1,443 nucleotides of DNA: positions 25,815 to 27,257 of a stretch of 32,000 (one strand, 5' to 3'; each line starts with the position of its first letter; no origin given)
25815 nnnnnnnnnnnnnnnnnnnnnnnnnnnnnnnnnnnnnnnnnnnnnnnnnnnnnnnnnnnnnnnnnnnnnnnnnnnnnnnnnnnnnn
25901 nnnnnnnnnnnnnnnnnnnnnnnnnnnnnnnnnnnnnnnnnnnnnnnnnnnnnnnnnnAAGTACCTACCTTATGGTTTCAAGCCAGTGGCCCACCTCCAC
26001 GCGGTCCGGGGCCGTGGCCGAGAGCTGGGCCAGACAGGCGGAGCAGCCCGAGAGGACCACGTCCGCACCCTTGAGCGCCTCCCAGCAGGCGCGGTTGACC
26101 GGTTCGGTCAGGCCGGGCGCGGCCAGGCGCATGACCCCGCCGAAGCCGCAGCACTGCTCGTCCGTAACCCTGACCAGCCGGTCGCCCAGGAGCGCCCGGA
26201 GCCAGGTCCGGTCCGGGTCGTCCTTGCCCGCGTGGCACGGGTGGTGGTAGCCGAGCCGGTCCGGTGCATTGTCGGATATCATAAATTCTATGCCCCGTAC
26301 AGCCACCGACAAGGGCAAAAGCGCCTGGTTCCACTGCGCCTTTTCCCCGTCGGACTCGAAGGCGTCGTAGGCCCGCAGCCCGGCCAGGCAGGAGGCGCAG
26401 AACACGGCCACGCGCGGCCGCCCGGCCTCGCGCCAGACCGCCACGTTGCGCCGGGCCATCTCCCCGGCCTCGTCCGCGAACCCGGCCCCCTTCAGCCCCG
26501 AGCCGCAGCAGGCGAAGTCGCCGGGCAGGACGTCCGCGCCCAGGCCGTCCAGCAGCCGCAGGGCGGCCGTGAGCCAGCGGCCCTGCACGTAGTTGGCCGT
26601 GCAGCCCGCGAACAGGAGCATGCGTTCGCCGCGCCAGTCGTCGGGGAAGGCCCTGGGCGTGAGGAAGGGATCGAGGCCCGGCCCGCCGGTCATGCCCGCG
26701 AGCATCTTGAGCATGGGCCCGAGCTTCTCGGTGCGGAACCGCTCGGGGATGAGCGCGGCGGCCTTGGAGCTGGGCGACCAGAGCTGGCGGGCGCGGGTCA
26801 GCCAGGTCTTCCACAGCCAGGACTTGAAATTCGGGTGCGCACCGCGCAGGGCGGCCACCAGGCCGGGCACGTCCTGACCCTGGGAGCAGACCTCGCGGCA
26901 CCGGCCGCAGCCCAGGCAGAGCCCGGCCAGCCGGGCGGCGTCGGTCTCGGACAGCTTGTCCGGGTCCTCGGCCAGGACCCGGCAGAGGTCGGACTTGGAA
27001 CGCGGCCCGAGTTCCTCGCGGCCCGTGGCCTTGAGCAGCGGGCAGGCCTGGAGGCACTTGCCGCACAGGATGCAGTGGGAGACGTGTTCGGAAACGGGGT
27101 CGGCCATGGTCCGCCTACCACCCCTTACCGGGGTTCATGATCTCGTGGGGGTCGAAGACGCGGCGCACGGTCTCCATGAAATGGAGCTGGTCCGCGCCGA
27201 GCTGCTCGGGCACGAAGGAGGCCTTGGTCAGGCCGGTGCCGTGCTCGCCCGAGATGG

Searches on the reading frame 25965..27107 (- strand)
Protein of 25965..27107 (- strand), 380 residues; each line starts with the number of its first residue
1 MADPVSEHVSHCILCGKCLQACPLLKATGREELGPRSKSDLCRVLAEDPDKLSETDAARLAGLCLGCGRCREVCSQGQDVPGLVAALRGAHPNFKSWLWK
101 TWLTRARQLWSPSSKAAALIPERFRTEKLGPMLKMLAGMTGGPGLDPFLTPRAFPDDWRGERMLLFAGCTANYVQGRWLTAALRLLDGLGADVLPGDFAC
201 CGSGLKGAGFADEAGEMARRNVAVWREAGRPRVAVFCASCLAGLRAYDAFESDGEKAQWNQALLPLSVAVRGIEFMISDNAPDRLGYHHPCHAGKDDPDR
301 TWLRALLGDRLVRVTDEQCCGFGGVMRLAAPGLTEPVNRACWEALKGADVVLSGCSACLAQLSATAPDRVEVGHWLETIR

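Call 3: search_protein_families(library=pfam, proteins=[window:25965-27107:-], max_evalue=1)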
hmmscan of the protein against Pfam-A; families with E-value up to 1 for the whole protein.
window:25965-27107:- (380 aa): 15 families
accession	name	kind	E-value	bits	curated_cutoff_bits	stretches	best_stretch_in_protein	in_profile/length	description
PF02754.22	CCG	-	4e-20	72.2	20.6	2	286-362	2-84/85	Cysteine-rich domain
PF13183.11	Fer4_8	-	7.1e-10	39.7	27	1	9-77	2-67/68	4Fe-4S dicluster domain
PF13534.11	Fer4_17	-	1.4e-06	29.2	22.2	1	12-77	2-59/61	4Fe-4S dicluster domain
PF13484.11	Fer4_16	-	3.9e-06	28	30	1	11-75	1-64/66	4Fe-4S double cluster binding domain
PF12838.12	Fer4_7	-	9.7e-06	26.4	27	1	11-77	1-51/52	4Fe-4S dicluster domain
PF13187.11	Fer4_9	-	0.00014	22.3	27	2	9-23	34-48/52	4Fe-4S dicluster domain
PF13237.11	Fer4_10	-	0.00059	20.2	25.5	2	8-74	5-52/53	4Fe-4S dicluster domain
PF00037.32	Fer4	-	0.0016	18.6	21.1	2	10-23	6-19/24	4Fe-4S binding domain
PF12797.12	Fer4_2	-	0.0028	18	24.5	2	9-23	7-21/22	4Fe-4S binding domain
PF25160.1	LdpA_Fe-S-bd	-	0.014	15.6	27.6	2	60-77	24-41/49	LdpA Fe-S cluster-binding domain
PF17179.9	Fer4_22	-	0.044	15.1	27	1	51-76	68-93/95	4Fe-4S dicluster domain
PF12837.12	Fer4_6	-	0.067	13.6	25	1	12-23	9-20/24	4Fe-4S binding domain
PF12798.12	Fer4_3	-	0.08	14.3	27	2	12-23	1-12/15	4Fe-4S binding domain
PF22117.2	Fer4_Nqo3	-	0.082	13.6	27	0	5-22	4-21/67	NADH-quinone oxidoreductase subunit 3, ferredoxin-like domain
PF13746.11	Fer4_18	-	0.11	13.1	27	0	8-23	57-72/114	4Fe-4S dicluster domain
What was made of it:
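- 25965..27107 (-): Fe-S subunit with two [4Fe-4S] motifs and two CCG domains (DND132_1779), the DVU0826 counterpart. The helical segment at residues 92-150 is Trp-rich and is conserved only where the membrane family is present. Pfam Fer4_8 plus CCG (call 3).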

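Call 57: find_homologous_proteins(query=window:25965-27107:-, max_evalue=1e-40)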
Query window:25965-27107:- (380 aa): 139 proteins with E <= 1e-40 among 8000 candidates; the best 120 are listed.
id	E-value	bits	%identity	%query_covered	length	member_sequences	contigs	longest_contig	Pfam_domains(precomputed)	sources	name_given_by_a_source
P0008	1.9e-229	780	88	100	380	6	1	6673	PF13484.12,PF13534.12,PF02754.22,PF13183.12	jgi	jgi:glycolate oxidase iron-sulfur subunit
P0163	7.3e-228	775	87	100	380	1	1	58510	PF13484.12,PF12838.13,PF13534.12,PF02754.22,PF13183.12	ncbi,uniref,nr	ncbi:(Fe-S)-binding protein [Desulfovibrio sp. Huiquan2017]|uniref:(Fe-S)-binding protein n=1 Tax=De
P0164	4.8e-225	765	86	100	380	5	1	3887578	PF13484.12,PF13534.12,PF02754.22,PF13183.12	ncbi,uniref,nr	ncbi:(Fe-S)-binding protein [Pseudodesulfovibrio thermohalotolerans]|uniref:(Fe-S)-binding protein n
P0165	5.0e-224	762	85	100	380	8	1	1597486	PF13484.12,PF13534.12,PF02754.22,PF13183.12,PF13187.12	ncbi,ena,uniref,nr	ncbi:(Fe-S)-binding protein [uncultured Pseudodesulfovibrio sp.]|uniref:(Fe-S)-binding protein n=1 T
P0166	6.8e-224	762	85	100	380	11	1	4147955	PF13484.12,PF12838.13,PF13534.12,PF02754.22,PF13183.12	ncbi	ncbi:(Fe-S)-binding protein [Desulfovibrio caledoniensis]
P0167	3.1e-222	756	85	99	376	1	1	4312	PF13484.12,PF12838.13,PF13534.12,PF02754.22,PF13183.12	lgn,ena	-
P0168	4.9e-218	742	83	100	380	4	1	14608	PF13484.12,PF12838.13,PF13534.12,PF02754.22,PF13183.12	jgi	-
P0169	9.7e-209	712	81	99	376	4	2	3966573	PF13484.12,PF12838.13,PF13534.12,PF02754.22,PF13183.12,PF13187.12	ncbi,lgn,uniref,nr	ncbi:(Fe-S)-binding protein [Pseudodesulfovibrio indicus]|uniref:Glycolate oxidase iron-sulfur subun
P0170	3.3e-199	680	78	99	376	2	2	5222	PF13484.12,PF12838.13,PF13534.12,PF02754.22,PF13183.12,PF13187.12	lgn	-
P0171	2.4e-193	661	77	97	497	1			PF13484.12,PF12838.13,PF13534.12,PF02754.22,PF13183.12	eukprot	eukprot:TRINITY_DN13501_c0_g2_i1.p1 TRINITY_DN13501_c0_g2~~TRINITY_DN13501_c0_g2_i1.p1 ORF type:comp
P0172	6.6e-192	656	75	97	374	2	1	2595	PF13484.12,PF12838.13,PF13534.12,PF02754.22,PF13183.12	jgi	jgi:glycolate oxidase iron-sulfur subunit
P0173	2.8e-187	641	72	97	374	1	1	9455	PF12837.13,PF13484.12,PF12838.13,PF13534.12,PF02754.22,PF13183.12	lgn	-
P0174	2.2e-186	638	72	98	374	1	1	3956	PF12837.13,PF00037.33,PF13484.12,PF12838.13,PF13534.12,PF02754.22,PF25160.2,PF13237.12,PF13183.12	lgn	-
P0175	2.0e-185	635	73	97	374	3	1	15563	PF12837.13,PF13484.12,PF12838.13,PF13534.12,PF02754.22,PF13183.12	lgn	-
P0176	5.2e-185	633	72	98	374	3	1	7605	PF12837.13,PF13484.12,PF12838.13,PF13534.12,PF02754.22,PF13183.12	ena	-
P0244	1.7e-127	444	54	98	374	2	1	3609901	PF00037.33,PF13484.12,PF12838.13,PF13534.12,PF02754.22,PF25160.2,PF13237.12,PF13183.12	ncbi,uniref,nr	ncbi:(Fe-S)-binding protein [Pseudodesulfovibrio tunisiensis]|uniref:(Fe-S)-binding protein n=1 Tax=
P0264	3.4e-88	315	46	97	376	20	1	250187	PF00037.33,PF13484.12,PF12838.13,PF13534.12,PF02754.22,PF25160.2,PF13237.12,PF13183.12,PF13187.12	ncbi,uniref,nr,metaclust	ncbi:(Fe-S)-binding protein [Desulfovibrio aminophilus]|uniref:(Fe-S)-binding protein n=1 Tax=Desulf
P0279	1.7e-73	266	38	100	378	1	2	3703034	PF12837.13,PF13484.12,PF12838.13,PF13534.12,PF02754.22,PF13183.12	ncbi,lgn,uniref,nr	ncbi:(Fe-S)-binding protein [Maridesulfovibrio hydrothermalis]|uniref:Putative Glycolate oxidase, ir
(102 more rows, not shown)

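Call 58: find_encoding_contigs(protein=P0264, flank=6000, max_places=1)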
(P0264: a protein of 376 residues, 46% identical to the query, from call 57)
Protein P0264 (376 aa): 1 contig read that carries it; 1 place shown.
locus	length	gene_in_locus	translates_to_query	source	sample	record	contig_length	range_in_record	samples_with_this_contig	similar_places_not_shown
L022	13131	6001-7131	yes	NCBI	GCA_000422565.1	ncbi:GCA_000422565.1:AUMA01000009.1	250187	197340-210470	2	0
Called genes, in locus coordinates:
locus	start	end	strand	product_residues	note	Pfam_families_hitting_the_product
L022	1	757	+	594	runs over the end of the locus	PF05524:PEP-utilisers_N, PF00391:PEP-utilizers, PF02896:PEP-utilizers_C, PF03328:HpcH_HpaI (faint)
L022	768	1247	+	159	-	PF01668:SmpB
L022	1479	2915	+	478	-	PF01565:FAD_binding_4, PF02913:FAD-oxidase_C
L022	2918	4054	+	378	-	PF00990:GGDEF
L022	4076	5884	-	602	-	PF17200:sCache_2, PF08269:dCache_2, PF00672:HAMP, PF00015:MCPsignal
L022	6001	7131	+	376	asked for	PF00037:Fer4 (faint), PF13183:Fer4_8, PF13237:Fer4_10 (weak), PF12838:Fer4_7, PF13187:Fer4_9 (weak), PF13484:Fer4_16, PF13534:Fer4_17, PF02754:CCG (weak), +1 more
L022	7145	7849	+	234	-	PF04402:SIMPL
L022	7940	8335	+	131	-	-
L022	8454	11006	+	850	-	PF07517:SecA_DEAD, PF00270:DEAD (weak), PF01043:SecA_PP_bind, PF21090:P-loop_SecA, PF07516:SecA_SW, PF02810:SEC-C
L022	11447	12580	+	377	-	PF02388:FemAB (weak), PF13480:Acetyltransf_6, PF02388:FemAB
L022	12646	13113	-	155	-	PF00149:Metallophos (faint), PF12850:Metallophos_2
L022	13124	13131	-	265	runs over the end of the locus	PF04333:MlaA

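Call 59: find_encoding_contigs(protein=P0279, flank=6000, max_places=1)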
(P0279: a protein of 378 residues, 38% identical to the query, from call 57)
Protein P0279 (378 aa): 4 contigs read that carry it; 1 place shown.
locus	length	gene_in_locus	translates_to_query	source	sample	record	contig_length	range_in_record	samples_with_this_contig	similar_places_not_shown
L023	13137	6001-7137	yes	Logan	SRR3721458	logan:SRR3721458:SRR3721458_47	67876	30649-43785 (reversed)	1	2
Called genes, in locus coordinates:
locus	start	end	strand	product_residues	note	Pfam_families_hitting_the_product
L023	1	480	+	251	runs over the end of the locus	PF03613:EIID-AGA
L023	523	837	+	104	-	PF00381:PTS-HPr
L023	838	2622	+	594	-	PF05524:PEP-utilisers_N, PF00391:PEP-utilizers, PF02896:PEP-utilizers_C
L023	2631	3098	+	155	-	PF01668:SmpB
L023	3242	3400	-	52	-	-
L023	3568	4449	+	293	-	PF00126:HTH_1, PF03466:LysR_substrate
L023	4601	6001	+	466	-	PF01565:FAD_binding_4, PF02913:FAD-oxidase_C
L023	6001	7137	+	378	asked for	PF12837:Fer4_6 (faint), PF12838:Fer4_7, PF13183:Fer4_8, PF13484:Fer4_16, PF13534:Fer4_17, PF02754:CCG (weak)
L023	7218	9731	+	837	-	PF07517:SecA_DEAD, PF00270:DEAD, PF01043:SecA_PP_bind, PF21090:P-loop_SecA, PF07516:SecA_SW, PF02810:SEC-C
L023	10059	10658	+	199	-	PF01914:MarC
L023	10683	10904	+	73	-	-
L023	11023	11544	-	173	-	PF00149:Metallophos (weak), PF12850:Metallophos_2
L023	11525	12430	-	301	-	PF04333:MlaA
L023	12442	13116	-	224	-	PF05494:MlaC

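Call 60: find_encoding_contigs(protein=P0244, flank=6000, max_places=1)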
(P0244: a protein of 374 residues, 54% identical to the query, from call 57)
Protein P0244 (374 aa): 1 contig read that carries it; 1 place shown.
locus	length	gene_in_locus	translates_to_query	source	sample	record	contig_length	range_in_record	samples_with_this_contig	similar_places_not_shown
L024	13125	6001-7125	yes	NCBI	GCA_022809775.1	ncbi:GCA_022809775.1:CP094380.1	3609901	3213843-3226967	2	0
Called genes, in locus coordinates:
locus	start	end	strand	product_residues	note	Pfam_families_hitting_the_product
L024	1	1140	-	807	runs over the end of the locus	PF00990:GGDEF, PF13181:TPR_8 (faint), PF13431:TPR_17 (faint), PF07719:TPR_2 (weak), PF13414:TPR_11, PF13424:TPR_12, PF13432:TPR_16, PF00515:TPR_1 (weak), +5 more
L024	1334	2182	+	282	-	PF02569:Pantoate_ligase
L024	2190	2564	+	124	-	PF02261:Asp_decarbox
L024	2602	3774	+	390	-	PF00438:S-AdoMet_synt_N, PF02772:S-AdoMet_synt_M, PF02773:S-AdoMet_synt_C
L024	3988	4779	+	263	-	PF00583:Acetyltransf_1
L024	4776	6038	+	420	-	PF00155:Aminotran_1_2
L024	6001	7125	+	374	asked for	PF00037:Fer4 (faint), PF12838:Fer4_7, PF13183:Fer4_8, PF13237:Fer4_10 (faint), PF13484:Fer4_16, PF13534:Fer4_17, PF25160:LdpA_Fe-S-bd (faint), PF02754:CCG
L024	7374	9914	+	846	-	PF07517:SecA_DEAD, PF00270:DEAD (weak), PF01043:SecA_PP_bind, PF21090:P-loop_SecA, PF07516:SecA_SW, PF02810:SEC-C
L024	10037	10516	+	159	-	PF05981:CreA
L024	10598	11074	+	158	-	PF01668:SmpB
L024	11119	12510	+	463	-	PF01565:FAD_binding_4, PF02913:FAD-oxidase_C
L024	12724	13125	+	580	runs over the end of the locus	PF00155:Aminotran_1_2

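Call 64: search_protein_families(library=ncbifam, proteins=[window:25965-27107:-], max_evalue=0.01)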
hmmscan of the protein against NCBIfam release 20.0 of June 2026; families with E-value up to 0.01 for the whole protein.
window:25965-27107:- (380 aa): 13 families
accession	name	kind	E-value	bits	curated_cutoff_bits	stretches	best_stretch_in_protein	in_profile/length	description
NF045670.1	quin_L_LdhH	equivalog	2.1e-34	118.9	800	1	2-374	296-700/706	L-lactate dehydrogenase (quinone) large subunit LdhH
NF008369.0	PRK11168.1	equivalog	2.5e-23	82.6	278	1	7-366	8-384/401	anaerobic glycerol-3-phosphate dehydrogenase subunit C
NF004898.0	PRK06259.1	equivalog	3.8e-23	81.9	385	2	160-362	261-463/488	fumarate reductase (CoM/CoB) subunit TfrB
NF008434.0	PRK11274.1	equivalog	3.6e-17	62.4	333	1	9-379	22-403/409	glycolate oxidase subunit GlcF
NF045663.1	diclust_near_Sec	equivalog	5.7e-16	57.8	530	1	12-365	306-621/759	pyridine nucleotide-disulfide oxidoreductase/dicluster-binding protein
TIGR03379.1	glycerol3P_GlpC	equivalog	6.1e-10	38.4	279.9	1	162-366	163-381/397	anaerobic glycerol-3-phosphate dehydrogenase subunit GlpC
TIGR00273.1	TIGR00273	equivalog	4.4e-06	25.8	444.8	1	9-88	292-369/432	LutB/LldF family L-lactate oxidation iron-sulfur protein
NF009226.0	PRK12576.1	equivalog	7.8e-06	25.4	344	1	9-77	153-223/317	succinate dehydrogenase/fumarate reductase iron-sulfur subunit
NF004616.0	PRK05950.1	subfamily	2.8e-05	23.4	228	1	8-87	145-229/238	succinate dehydrogenase iron-sulfur subunit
TIGR00384.1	dhsB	subfamily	8.2e-05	22.2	88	1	7-80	137-214/222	succinate dehydrogenase and fumarate reductase iron-sulfur protein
NF040763.1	FeFe_hydrog_A6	exception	0.0015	17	765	0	6-93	91-176/571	NADH-dependent [FeFe] hydrogenase, group A6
NF041890.1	hdrC_Methbact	equivalog_domain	0.0049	16.4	270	1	6-80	25-90/192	ferredoxin:CoB-CoM heterodisulfide reductase subunit HdrC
NF009053.0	PRK12387.1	subfamily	0.0055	16.5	204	0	61-75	72-86/180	formate hydrogenlyase complex iron-sulfur subunit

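Call 98: predict_structure(alignment_id=A9)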
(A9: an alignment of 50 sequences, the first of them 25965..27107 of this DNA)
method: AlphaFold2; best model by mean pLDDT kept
length: 380 residues; sequences in the alignment: 50
mean_pLDDT: 92.2   pTM: 0.91
mean pLDDT of the five models: 92.2, 92.2, 91.6, 91.6, 89.5
residues with pLDDT >= 90: 287; 70-90: 83; 50-70: 8; < 50: 2
segments of 3 or more residues with pLDDT < 50: none
pLDDT, mean of each block of 10 residues (from residue 1): 61 88 95 91 87 85 91 92 92 91 93 89 82 83 88 95 97 94 98 96 95 97 98 98 97 98 98 97 97 92 96 94 86 92 97 96 93 97
secondary structure, 60 per line:
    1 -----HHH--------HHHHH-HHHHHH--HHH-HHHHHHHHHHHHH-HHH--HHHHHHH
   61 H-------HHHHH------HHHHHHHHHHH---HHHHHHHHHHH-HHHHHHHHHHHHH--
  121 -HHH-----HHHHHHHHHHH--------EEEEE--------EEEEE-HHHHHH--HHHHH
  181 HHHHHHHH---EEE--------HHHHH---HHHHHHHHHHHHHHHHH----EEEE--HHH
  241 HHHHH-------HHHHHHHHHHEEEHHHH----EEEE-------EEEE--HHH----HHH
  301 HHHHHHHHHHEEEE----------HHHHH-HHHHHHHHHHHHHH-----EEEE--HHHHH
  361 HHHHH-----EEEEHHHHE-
elements in order: H17-21 H23-28 H35-47 H54-61 H69-73 H80-90 H94-104 H106-118 H130-140 E149-153 E162-166 H168-173 H176-188 E192-194 H203-207 H211-227 E232-235 H238-245 H253-262 E263-265 H266-269 E274-277 E285-288 H298-310 E311-314 H325-329 H331-344 E350-353 H356-365 E371-374 H375-378
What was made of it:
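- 25965..27107 (-): AF2 model pLDDT 92.2 (call 98).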

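Call 100: fold_search(model_id=the predicted structure, library=pdb)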
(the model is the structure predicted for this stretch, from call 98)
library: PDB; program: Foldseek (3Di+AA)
matches with E <= 10: 478; with E <= 0.001: 9
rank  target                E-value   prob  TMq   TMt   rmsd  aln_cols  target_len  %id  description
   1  9a6l_A                9.1e-09  1.00  0.47  0.72   4.2       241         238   22  Integrative model of LUTA-LUTB by crosslinking MS and deep learning (released 2024-09-18)
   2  9ojn                  1.7e-08  1.00  0.58  0.32   8.5       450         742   17  Structure of Mycobacterium smegmatis EtfD (released 2025-05-21)
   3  7bkb_B                2.1e-06  1.00  0.43  0.54  10.1       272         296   18  Formate dehydrogenase - heterodisulfide reductase - formylmethanofuran dehydrogenase complex from Methanospirillum hun (released 2021-09-29)
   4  8rwn_B                1.9e-05  1.00  0.44  0.57   6.4       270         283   17  CryoEM structure of the Hdr(ABC)2 subunits of the Elp-Hdr complex of Methanothermobacter marburgensis (released 2025-05-14)
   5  8rvu_B                2.5e-05  1.00  0.43  0.56   9.6       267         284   20  CryoEM structure of the Elp-Hdr complex of Methanothermobacter marburgensis state 2 (composite structure) (released 2025-05-14)
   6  5odc_B                4.6e-05  1.00  0.42  0.53   6.2       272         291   16  Heterodisulfide reductase / [NiFe]-hydrogenase complex from Methanothermococcus thermolithotrophicus at 2.3 A resoluti (released 2017-08-30)
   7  8rvy_B                5.1e-05  1.00  0.40  0.52   9.7       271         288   20  CryoEM structure of the Elp-Hdr complex of Methanothermobacter marburgensis state 1 (composite structure) (released 2025-05-14)
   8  8rvy_b                1.1e-04  1.00  0.44  0.57   5.6       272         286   19  CryoEM structure of the Elp-Hdr complex of Methanothermobacter marburgensis state 1 (composite structure) (released 2025-05-14)
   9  3kwl                  2.7e-04  1.00  0.51  0.40  10.1       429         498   12  Crystal structure of a hypothetical protein from Helicobacter pylori (released 2010-12-01)
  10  3qvj_A                2.6e-02  0.90  0.23  0.32  10.3       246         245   16  Allantoin racemase from Klebsiella pneumoniae (released 2011-05-04)
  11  5xnk                  2.9e-02  0.93  0.26  0.39   9.2       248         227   10  Crystal structure of Microcystis aeruginosa PCC 7806 aspartate racemase in complex with DL-methyl-aspartate (released 2018-05-30)
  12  8dti_A                3.5e-02  0.18  0.17  0.13  21.8       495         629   10  Cryo-EM structure of Arabidopsis SPY in complex with GDP-fucose (released 2023-03-08)
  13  5evc_A                4.3e-02  0.77  0.26  0.35   8.8       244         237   12  Crystal structure of putative aspartate racemase from Salmonella Typhimurium complexed with sulfate and potassium (released 2015-12-02)
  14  5hj7_B                4.7e-02  0.75  0.23  0.30   9.3       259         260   13  Glutamate Racemase Mycobacterium tuberculosis (MurI) with bound D-glutamate, 2.3 Angstrom resolution, X-ray diffractio (released 2016-05-25)
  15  2vsy_A                4.7e-02  0.18  0.16  0.14  21.3       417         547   12  Xanthomonas campestris putative OGT (XCC0866), apostructure (released 2008-11-18)
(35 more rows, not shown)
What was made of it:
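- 25965..27107 (-): Foldseek hits to LutA, EtfD and HdrB (call 100).
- Closest known: EtfD. Same: The window's Fe-S subunit model superposes on M. smegmatis EtfD over about 450 columns (9ojn, E 1.7e-8, TMq 0.58) and on HdrB (call 100).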
